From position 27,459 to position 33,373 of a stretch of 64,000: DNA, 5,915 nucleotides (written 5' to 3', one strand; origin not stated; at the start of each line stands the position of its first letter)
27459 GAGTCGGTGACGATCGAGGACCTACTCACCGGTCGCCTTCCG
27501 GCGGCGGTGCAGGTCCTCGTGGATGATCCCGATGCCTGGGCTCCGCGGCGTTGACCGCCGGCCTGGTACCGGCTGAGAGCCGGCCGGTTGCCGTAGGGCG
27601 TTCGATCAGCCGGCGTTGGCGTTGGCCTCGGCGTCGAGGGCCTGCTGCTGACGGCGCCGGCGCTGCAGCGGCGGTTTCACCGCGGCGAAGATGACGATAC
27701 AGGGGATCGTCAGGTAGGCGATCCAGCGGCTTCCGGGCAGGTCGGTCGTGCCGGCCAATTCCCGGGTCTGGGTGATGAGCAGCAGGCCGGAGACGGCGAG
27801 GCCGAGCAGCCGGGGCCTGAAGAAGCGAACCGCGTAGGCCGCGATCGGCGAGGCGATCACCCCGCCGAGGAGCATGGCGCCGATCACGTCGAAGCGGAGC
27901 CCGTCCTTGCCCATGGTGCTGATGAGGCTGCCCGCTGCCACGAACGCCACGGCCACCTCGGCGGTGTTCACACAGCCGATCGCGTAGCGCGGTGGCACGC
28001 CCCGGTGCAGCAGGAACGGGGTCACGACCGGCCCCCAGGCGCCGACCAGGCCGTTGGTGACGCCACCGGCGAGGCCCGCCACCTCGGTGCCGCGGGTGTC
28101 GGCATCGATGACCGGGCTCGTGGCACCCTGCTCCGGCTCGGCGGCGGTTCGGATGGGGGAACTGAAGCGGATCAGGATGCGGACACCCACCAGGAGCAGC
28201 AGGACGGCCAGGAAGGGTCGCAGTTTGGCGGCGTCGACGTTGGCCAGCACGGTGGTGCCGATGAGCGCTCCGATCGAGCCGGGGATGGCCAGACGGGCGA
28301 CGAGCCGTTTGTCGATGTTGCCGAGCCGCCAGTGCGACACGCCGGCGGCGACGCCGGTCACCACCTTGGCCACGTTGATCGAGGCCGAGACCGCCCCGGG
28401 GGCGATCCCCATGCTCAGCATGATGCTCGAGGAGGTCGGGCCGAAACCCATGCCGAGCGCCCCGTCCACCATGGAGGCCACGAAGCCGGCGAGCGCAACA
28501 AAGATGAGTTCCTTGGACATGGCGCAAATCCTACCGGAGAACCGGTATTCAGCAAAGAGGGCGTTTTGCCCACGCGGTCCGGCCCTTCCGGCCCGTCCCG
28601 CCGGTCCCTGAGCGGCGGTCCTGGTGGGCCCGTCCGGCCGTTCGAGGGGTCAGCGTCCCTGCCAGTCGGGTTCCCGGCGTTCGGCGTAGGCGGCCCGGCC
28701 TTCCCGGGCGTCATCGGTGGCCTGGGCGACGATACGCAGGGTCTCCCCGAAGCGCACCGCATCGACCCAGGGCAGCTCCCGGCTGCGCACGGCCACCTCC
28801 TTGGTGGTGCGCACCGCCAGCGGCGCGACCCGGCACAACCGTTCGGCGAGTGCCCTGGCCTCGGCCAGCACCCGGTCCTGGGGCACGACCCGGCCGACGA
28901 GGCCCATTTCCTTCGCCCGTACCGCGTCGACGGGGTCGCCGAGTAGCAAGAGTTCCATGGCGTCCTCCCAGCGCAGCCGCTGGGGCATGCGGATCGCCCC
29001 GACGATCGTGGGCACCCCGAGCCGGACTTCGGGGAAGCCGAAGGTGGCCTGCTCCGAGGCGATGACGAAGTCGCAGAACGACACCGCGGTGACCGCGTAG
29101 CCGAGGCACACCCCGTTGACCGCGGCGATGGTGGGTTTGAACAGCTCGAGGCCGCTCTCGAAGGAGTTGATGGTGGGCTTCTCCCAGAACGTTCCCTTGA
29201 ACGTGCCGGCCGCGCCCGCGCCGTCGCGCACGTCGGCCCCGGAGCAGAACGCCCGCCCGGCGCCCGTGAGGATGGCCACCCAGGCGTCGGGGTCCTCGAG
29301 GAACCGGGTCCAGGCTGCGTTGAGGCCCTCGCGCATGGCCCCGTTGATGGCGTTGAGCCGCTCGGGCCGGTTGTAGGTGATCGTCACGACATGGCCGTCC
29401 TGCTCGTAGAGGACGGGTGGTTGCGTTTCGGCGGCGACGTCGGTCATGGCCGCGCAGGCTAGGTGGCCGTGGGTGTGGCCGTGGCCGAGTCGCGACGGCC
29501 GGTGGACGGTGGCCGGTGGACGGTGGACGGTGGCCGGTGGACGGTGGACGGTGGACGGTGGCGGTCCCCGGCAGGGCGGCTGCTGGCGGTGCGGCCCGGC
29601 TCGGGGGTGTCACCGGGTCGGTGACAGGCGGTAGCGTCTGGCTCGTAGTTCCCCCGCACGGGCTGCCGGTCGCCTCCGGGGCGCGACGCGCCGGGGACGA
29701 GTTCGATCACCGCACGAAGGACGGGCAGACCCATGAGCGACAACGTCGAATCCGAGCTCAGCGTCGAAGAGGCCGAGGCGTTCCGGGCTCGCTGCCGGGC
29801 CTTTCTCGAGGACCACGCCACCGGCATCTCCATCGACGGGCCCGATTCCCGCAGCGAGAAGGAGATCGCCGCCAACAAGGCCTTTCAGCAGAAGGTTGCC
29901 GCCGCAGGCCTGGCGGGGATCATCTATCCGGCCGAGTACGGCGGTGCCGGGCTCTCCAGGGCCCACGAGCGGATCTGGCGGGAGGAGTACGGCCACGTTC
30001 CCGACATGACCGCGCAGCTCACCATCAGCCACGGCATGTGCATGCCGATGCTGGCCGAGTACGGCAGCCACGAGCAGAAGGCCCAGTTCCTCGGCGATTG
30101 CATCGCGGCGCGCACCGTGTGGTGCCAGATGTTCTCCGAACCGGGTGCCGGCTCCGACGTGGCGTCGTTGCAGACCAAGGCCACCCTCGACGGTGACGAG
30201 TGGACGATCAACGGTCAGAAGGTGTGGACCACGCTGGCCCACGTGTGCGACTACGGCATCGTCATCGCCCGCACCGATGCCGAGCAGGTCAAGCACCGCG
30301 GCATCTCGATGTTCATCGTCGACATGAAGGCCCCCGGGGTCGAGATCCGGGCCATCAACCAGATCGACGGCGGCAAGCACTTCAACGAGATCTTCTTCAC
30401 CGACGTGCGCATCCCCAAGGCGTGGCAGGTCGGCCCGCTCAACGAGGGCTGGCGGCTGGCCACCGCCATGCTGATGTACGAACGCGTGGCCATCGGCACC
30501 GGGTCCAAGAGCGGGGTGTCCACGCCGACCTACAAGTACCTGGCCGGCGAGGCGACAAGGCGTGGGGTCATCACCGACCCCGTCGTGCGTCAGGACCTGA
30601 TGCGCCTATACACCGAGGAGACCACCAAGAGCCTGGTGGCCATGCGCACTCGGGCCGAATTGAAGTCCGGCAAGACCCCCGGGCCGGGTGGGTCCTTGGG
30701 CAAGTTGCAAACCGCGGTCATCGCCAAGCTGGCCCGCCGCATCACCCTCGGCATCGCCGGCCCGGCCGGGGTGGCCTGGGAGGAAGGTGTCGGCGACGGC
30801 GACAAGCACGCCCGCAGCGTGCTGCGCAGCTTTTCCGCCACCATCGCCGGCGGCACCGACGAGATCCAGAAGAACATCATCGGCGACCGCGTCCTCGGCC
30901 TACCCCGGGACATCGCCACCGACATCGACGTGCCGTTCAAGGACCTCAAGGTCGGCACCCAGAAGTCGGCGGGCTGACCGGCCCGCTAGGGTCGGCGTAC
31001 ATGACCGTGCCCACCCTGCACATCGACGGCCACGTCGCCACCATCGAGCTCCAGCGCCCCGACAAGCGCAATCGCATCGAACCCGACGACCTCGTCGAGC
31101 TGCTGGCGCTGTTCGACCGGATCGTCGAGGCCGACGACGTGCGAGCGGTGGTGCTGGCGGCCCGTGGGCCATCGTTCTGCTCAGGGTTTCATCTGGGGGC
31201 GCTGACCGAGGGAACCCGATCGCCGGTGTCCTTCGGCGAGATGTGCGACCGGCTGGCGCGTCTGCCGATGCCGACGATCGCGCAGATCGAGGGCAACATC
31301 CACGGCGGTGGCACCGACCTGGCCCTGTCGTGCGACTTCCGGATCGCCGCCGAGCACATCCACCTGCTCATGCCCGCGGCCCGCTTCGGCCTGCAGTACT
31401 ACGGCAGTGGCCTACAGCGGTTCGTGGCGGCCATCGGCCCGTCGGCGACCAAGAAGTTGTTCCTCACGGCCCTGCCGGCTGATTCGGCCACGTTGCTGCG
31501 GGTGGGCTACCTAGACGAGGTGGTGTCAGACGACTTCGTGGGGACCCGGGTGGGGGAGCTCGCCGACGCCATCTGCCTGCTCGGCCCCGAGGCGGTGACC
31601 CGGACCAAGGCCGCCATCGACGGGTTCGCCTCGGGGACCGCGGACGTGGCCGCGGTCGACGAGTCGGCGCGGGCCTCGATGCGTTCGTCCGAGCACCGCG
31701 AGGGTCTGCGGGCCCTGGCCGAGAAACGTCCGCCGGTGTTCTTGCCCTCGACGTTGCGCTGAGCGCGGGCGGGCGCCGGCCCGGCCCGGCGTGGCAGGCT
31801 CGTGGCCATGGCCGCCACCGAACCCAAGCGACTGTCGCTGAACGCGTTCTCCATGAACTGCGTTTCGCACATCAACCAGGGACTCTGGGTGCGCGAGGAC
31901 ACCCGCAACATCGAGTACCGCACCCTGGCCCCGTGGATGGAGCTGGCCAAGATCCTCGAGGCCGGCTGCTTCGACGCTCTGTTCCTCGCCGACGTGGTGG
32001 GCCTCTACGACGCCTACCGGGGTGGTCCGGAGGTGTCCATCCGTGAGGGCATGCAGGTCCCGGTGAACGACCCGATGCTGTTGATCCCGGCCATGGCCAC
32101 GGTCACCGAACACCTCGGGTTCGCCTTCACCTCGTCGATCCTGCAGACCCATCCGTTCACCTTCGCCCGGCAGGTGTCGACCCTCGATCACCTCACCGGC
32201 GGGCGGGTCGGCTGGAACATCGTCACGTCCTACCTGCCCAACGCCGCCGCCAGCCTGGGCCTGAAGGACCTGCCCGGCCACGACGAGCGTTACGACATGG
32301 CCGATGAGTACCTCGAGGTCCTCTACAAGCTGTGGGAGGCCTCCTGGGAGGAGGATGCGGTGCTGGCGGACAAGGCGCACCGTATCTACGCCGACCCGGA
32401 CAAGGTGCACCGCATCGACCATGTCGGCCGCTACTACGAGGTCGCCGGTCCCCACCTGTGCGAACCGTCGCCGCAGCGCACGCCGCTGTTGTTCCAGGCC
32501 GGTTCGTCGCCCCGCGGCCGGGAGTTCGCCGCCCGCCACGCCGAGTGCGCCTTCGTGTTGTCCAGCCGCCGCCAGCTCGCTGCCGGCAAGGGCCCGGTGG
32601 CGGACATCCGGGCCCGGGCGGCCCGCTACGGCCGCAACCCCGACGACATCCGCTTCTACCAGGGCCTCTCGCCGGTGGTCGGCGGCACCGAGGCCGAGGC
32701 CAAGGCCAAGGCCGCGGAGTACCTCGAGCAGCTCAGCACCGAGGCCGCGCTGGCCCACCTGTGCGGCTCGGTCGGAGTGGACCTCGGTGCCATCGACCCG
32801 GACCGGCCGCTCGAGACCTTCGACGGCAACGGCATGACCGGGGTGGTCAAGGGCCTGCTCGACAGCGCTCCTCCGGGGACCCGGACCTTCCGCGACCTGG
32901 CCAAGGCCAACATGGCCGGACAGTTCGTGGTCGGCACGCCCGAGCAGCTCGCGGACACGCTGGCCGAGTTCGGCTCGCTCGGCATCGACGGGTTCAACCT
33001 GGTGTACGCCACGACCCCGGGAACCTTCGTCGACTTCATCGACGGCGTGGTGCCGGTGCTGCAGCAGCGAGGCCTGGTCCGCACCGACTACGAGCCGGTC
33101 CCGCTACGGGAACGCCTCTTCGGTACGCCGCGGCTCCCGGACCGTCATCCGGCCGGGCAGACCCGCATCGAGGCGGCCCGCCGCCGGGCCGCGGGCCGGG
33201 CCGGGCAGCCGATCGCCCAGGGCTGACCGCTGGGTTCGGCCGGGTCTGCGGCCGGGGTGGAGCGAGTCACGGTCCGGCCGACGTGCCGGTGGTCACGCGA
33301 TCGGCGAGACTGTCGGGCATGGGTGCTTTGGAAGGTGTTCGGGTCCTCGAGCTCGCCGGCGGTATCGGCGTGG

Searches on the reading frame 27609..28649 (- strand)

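Call 14: search_protein_families(library=pfam, proteins=[window:27609-28649:-], max_evalue=0.001)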
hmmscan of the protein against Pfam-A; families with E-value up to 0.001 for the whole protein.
window:27609-28649:- (347 aa): 1 family
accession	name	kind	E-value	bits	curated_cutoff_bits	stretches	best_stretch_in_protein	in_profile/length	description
PF01925.25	TauE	-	1.2e-31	110.7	32.6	1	52-293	2-233/237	Sulfite exporter TauE/SafE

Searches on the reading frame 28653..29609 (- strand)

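Call 14: search_protein_families(library=pfam, proteins=[window:28653-29609:-], max_evalue=0.001)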
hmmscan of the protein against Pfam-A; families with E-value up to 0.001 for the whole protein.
window:28653-29609:- (319 aa): 2 families
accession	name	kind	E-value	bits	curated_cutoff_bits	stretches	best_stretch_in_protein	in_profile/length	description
PF00378.25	ECH_1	-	6.5e-50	170.3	27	1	71-318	3-250/251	Enoyl-CoA hydratase/isomerase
PF16113.10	ECH_2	-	1.7e-23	84.1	27.2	1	76-256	3-186/335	Enoyl-CoA hydratase/isomerase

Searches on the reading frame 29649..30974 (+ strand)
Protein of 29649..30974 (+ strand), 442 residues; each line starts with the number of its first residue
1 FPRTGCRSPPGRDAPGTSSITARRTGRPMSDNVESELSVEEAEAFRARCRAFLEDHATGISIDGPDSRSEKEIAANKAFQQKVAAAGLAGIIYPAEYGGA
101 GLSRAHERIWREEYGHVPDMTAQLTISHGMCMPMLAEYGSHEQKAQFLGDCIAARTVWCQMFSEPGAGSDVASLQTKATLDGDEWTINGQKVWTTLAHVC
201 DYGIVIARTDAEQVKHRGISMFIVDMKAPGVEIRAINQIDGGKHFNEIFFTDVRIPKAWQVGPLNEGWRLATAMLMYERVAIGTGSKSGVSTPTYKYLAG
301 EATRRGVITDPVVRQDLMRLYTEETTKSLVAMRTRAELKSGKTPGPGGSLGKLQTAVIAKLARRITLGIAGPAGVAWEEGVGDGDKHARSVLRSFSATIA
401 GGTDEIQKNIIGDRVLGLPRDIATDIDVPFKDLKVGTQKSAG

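Call 14: search_protein_families(library=pfam, proteins=[window:29649-30974:+], max_evalue=0.001)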
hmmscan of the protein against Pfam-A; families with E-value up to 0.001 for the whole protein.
window:29649-30974:+ (442 aa): 3 families
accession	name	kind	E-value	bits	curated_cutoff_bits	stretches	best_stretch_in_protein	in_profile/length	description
PF02770.24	Acyl-CoA_dh_M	-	2.1e-24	85.9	33.3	1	159-253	1-97/97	Acyl-CoA dehydrogenase, middle domain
PF02771.21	Acyl-CoA_dh_N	-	1.2e-16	61.5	22.9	1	40-152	2-110/113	Acyl-CoA dehydrogenase, N-terminal domain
PF00441.29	Acyl-CoA_dh_1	-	1.7e-14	54.7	22.4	1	265-416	1-150/150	Acyl-CoA dehydrogenase, C-terminal domain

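Call 76: list_cluster_members(proteins=[window:29733-30974:+, window:28653-29447:-, window:15408-16382:+, window:25273-26718:+])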
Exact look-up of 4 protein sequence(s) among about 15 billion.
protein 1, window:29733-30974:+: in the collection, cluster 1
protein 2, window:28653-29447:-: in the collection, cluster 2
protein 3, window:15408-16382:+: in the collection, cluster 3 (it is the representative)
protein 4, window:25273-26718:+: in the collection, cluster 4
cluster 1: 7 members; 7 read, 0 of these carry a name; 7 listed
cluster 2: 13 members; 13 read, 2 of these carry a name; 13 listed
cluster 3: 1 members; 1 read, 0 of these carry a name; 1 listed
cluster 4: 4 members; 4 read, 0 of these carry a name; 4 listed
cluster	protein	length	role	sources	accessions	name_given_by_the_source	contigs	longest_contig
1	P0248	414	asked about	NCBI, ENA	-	-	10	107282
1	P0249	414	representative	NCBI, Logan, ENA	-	-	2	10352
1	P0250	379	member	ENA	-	-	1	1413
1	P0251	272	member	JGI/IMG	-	-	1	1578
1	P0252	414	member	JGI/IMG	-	-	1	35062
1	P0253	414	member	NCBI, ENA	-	-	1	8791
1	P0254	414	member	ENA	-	-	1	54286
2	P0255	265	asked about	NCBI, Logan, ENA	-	-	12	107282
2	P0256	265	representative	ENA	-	-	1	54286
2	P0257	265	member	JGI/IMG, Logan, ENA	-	enoyl-CoA hydratase/carnithine racemase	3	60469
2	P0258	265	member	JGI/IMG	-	enoyl-CoA hydratase/carnithine racemase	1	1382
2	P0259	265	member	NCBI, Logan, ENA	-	-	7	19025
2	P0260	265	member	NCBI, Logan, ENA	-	-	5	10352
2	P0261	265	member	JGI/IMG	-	-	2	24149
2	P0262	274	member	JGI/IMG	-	-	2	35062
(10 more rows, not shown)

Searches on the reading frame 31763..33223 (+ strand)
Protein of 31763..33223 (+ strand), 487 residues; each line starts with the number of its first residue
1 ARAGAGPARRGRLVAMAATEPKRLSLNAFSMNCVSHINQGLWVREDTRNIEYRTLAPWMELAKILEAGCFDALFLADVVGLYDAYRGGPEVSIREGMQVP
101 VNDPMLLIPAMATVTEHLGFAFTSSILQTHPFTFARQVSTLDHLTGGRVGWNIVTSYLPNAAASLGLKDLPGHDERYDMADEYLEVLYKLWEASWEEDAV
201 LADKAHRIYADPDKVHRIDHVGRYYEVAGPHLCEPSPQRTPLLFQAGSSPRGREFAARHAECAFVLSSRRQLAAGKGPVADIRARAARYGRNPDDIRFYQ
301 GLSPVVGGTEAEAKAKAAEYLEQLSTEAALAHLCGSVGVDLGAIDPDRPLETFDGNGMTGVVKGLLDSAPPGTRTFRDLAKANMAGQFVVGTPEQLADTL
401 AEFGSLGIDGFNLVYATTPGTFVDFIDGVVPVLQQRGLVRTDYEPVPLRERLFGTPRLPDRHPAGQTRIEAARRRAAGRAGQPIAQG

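Call 14: search_protein_families(library=pfam, proteins=[window:31763-33223:+], max_evalue=0.001)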
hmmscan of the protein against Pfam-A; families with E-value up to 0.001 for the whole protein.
window:31763-33223:+ (487 aa): 1 family
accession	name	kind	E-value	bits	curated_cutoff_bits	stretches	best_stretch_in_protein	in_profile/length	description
PF00296.26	Bac_luciferase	-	2.2e-46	159.1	27.9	1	54-409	21-313/314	Luciferase-like monooxygenase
